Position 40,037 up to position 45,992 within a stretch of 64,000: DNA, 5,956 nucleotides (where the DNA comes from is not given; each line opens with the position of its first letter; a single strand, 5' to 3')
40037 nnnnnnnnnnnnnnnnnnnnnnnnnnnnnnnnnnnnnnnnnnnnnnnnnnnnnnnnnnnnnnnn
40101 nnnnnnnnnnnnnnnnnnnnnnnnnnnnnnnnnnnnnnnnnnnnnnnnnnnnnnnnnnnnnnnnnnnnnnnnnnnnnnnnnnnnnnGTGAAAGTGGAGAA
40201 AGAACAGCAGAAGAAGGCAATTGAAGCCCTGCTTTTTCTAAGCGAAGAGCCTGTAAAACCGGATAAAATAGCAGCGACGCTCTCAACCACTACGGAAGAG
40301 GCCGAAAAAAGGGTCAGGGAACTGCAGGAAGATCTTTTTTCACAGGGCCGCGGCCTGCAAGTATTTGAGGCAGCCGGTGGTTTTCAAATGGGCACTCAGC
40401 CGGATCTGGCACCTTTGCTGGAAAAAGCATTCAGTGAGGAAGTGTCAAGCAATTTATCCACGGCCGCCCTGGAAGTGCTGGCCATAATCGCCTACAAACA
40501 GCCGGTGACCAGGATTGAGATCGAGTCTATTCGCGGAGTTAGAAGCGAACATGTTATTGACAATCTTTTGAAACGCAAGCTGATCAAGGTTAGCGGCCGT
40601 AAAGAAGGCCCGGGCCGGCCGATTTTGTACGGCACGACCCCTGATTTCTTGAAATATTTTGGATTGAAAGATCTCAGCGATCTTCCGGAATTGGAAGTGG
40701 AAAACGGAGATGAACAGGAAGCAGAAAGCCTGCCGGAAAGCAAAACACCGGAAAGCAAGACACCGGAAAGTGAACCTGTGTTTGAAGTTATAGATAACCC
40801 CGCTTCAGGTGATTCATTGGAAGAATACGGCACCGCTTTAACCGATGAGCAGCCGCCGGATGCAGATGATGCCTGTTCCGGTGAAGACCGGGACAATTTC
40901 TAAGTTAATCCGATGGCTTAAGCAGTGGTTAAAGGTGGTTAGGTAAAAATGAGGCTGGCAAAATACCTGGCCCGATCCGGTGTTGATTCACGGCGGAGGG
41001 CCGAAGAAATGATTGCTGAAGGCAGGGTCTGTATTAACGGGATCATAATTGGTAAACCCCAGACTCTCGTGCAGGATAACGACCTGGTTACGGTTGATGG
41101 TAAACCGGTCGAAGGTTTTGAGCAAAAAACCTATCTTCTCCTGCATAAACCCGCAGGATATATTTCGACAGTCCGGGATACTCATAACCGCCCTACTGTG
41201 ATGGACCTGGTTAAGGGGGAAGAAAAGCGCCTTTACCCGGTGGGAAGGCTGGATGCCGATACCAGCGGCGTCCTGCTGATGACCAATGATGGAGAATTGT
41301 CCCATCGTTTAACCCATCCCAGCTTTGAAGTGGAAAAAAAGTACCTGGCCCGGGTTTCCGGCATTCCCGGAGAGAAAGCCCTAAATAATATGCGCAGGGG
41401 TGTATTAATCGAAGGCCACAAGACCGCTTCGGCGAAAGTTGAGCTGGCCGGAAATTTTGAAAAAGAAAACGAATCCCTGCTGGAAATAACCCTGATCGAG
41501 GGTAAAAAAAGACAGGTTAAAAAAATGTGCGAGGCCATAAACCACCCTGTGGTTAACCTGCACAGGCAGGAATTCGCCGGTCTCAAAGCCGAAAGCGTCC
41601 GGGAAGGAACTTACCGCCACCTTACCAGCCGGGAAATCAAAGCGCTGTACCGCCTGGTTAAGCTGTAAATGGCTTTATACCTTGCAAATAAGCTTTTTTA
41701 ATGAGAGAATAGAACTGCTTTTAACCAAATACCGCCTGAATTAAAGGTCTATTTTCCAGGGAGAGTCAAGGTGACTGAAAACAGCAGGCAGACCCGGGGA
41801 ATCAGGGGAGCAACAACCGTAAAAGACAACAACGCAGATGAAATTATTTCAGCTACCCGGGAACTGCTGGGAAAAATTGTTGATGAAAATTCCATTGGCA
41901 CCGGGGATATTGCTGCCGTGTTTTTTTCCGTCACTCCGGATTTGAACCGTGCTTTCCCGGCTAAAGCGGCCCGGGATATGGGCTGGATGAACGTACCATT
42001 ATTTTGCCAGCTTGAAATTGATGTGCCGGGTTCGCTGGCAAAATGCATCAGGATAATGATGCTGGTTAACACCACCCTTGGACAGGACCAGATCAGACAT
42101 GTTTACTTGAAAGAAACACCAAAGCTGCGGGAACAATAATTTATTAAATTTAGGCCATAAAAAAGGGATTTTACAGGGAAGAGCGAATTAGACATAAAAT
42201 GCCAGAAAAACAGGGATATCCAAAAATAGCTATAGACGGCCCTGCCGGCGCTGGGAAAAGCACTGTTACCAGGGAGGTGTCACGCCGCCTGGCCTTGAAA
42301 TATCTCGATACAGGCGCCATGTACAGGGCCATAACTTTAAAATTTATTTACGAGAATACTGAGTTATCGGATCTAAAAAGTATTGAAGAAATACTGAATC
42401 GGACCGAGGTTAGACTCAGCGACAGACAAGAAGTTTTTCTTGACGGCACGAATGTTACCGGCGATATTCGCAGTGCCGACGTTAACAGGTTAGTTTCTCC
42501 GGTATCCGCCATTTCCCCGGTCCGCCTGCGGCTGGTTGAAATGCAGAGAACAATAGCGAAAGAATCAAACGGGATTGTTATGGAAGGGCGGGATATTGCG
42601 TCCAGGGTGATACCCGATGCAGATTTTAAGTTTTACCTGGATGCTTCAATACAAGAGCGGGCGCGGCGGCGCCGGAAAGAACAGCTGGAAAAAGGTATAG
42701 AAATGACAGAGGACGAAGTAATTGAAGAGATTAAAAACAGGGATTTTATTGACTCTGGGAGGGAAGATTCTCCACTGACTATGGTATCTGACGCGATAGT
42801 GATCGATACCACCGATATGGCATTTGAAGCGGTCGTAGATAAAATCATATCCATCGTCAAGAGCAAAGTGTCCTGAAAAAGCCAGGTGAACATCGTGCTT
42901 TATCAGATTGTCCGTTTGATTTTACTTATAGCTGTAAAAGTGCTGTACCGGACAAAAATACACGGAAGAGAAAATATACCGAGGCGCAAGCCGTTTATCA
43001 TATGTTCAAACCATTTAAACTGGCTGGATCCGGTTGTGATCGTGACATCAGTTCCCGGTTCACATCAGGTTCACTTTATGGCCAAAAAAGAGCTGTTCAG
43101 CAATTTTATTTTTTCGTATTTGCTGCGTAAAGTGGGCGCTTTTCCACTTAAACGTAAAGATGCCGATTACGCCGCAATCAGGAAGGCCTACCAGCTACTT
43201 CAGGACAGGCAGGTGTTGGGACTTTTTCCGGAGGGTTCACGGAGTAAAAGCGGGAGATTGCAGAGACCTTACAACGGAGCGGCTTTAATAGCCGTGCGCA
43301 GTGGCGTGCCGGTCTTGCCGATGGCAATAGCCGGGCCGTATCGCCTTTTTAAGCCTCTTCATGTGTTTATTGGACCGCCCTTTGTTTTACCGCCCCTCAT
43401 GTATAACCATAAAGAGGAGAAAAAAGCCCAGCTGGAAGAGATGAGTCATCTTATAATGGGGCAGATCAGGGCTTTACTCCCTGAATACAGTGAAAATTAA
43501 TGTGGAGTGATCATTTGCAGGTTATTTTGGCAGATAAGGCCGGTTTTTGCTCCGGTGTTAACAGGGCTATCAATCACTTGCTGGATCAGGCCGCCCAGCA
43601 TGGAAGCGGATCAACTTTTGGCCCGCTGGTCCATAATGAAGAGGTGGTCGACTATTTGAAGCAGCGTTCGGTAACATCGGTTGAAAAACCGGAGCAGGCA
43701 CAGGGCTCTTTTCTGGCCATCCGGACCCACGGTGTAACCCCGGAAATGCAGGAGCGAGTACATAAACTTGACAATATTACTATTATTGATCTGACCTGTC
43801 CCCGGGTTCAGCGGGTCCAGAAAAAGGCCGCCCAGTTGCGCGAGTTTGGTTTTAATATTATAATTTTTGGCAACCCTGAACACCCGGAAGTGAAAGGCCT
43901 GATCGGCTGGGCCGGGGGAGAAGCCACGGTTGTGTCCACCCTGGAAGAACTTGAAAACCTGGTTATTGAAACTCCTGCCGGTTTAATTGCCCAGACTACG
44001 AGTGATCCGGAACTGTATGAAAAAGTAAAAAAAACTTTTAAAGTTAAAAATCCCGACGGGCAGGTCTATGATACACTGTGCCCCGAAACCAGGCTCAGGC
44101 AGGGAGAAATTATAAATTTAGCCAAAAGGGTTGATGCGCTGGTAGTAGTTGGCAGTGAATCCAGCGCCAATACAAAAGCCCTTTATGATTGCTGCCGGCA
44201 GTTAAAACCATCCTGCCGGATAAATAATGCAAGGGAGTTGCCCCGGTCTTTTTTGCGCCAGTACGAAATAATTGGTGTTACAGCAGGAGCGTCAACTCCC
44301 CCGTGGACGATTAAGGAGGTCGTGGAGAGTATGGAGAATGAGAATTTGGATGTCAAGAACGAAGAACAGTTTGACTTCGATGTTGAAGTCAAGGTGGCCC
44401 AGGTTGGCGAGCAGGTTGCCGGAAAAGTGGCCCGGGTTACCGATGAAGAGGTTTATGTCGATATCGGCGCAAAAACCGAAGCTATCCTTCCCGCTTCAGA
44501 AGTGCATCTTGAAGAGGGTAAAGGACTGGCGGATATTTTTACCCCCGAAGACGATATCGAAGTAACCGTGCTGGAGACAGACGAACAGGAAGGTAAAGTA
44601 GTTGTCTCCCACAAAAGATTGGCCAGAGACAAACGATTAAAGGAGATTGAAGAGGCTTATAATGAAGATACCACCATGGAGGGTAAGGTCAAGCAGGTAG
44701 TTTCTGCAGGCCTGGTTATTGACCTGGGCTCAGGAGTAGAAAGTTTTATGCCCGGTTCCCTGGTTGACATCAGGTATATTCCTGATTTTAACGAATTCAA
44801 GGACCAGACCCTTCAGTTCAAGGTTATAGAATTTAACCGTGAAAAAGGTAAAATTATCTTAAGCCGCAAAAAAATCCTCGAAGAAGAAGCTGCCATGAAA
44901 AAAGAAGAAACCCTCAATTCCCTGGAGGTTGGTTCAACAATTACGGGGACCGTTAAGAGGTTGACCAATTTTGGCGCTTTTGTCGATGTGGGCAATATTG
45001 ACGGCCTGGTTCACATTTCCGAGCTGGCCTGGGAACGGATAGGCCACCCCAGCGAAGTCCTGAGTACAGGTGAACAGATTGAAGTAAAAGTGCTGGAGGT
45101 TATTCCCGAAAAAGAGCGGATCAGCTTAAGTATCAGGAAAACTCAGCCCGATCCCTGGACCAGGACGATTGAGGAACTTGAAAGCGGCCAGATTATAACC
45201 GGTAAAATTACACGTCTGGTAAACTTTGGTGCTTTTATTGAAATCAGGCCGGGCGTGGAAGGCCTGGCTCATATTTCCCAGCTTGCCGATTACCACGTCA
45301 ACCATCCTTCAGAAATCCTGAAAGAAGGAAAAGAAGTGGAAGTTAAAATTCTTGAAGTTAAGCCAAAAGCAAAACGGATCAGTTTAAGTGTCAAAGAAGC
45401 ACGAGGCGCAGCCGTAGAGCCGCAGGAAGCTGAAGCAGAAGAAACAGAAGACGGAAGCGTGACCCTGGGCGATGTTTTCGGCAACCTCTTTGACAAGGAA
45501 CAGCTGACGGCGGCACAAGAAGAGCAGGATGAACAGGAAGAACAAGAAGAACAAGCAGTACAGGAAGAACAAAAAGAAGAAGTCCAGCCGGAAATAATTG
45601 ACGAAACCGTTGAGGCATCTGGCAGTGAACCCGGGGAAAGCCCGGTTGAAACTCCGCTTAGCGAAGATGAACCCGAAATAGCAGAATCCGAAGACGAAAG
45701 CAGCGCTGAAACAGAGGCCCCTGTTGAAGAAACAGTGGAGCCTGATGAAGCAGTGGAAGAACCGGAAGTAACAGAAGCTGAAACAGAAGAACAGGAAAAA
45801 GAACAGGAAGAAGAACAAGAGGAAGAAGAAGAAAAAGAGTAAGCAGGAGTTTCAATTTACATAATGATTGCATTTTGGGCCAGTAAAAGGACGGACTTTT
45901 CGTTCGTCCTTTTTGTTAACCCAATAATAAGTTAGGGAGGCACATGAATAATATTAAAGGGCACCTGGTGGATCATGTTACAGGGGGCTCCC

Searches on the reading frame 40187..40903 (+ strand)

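Call 36: search_protein_families(library=pfam, proteins=[window:40187-40903:+], max_evalue=0.00001)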
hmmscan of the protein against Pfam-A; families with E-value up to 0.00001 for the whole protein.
window:40187-40903:+ (238 aa): 1 family
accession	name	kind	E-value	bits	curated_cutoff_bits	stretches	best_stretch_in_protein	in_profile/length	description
PF04079.22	SMC_ScpB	-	3.2e-56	189.8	27.4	1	11-169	2-160/160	Segregation and condensation complex subunit ScpB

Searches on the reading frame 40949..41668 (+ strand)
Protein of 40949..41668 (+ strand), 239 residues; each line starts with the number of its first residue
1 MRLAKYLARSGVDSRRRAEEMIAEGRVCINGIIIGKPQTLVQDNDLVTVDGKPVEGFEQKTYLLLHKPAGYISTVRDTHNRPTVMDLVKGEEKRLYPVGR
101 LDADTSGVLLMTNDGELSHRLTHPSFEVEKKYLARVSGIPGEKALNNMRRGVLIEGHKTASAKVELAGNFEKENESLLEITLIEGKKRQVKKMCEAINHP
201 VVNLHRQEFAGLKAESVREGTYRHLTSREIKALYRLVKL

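Call 62: search_protein_families(library=pfam, proteins=[window:40949-41668:+], max_evalue=0.00001)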
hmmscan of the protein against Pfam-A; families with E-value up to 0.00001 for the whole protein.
window:40949-41668:+ (239 aa): 2 families
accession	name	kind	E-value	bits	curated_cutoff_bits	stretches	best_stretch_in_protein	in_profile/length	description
PF00849.27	PseudoU_synth_2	-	1.6e-27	97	26.8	1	62-196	2-152/152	RNA pseudouridylate synthase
PF01479.30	S4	-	8.6e-14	51.4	22.8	1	1-47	1-48/48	S4 domain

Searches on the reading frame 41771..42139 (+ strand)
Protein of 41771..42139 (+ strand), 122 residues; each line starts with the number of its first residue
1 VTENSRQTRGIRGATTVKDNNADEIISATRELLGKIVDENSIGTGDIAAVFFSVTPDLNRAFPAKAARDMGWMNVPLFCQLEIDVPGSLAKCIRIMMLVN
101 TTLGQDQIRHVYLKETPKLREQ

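Call 62: search_protein_families(library=pfam, proteins=[window:41771-42139:+], max_evalue=0.00001)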
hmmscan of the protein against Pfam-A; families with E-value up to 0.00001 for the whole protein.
window:41771-42139:+ (122 aa): 1 family
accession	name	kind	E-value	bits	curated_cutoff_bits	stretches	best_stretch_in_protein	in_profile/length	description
PF07736.16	CM_1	-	2.4e-43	147.6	27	1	9-121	2-114/116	Chorismate mutase type I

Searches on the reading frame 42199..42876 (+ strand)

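Call 62: search_protein_families(library=pfam, proteins=[window:42199-42876:+], max_evalue=0.00001)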
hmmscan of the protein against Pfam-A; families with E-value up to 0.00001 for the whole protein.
window:42199-42876:+ (225 aa): 3 families
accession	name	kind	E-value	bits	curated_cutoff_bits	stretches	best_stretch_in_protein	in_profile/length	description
PF02224.24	Cytidylate_kin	-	5e-69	232.7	26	1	10-221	1-210/211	Cytidylate kinase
PF13189.12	Cytidylate_kin2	-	2e-06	28.5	28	1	10-182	2-147/176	Cytidylate kinase-like family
PF13238.12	AAA_18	-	3.4e-06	28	29.4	0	10-175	1-127/128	AAA domain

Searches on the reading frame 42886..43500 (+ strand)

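Call 62: search_protein_families(library=pfam, proteins=[window:42886-43500:+], max_evalue=0.00001)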
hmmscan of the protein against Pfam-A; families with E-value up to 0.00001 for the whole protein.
window:42886-43500:+ (204 aa): 1 family
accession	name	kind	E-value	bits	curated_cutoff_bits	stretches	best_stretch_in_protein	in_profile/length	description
PF01553.26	Acyltransferase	-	5.8e-28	97.8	23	1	23-148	2-131/132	Acyltransferase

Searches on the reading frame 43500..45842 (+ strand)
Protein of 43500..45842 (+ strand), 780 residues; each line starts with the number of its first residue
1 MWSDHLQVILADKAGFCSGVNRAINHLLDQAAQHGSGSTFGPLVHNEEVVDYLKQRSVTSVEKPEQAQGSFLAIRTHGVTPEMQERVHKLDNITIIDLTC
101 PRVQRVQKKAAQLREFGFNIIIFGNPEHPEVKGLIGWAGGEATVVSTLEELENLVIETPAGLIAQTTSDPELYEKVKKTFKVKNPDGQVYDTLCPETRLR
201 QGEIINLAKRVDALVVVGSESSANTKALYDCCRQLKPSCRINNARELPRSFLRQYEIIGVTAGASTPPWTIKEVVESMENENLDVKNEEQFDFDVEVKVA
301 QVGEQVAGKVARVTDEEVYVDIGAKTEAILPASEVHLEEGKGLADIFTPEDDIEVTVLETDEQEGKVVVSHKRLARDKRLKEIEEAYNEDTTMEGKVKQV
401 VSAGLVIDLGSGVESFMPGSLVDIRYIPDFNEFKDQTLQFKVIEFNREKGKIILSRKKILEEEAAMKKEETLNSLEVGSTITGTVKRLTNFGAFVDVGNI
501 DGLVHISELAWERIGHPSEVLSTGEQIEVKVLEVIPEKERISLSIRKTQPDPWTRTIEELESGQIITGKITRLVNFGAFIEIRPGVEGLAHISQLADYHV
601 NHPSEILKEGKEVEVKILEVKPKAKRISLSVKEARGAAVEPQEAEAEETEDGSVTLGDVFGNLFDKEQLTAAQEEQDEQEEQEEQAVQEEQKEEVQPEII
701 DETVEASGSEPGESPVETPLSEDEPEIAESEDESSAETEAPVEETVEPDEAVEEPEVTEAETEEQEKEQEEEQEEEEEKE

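Call 62: search_protein_families(library=pfam, proteins=[window:43500-45842:+], max_evalue=0.00001)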
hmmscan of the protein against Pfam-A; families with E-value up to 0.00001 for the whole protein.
window:43500-45842:+ (780 aa): 5 families
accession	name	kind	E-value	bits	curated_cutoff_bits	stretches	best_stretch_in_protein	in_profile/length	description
PF02401.23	LYTB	-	4.6e-77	259.4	24.5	1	8-279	1-267/267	LytB protein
PF00575.29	S1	-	3.9e-66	219.8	22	4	475-546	2-74/74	S1 RNA binding domain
PF23459.1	S1_RRP5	-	1.2e-13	51.8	27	1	560-631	1-72/72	RRP5 S1 domain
PF13509.12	S1_2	-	4e-09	36.9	21.8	0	302-338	1-36/61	S1 domain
PF21710.3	Spt6_S1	-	1.2e-06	29.1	27.5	0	557-633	11-88/91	Spt6, S1/OB domain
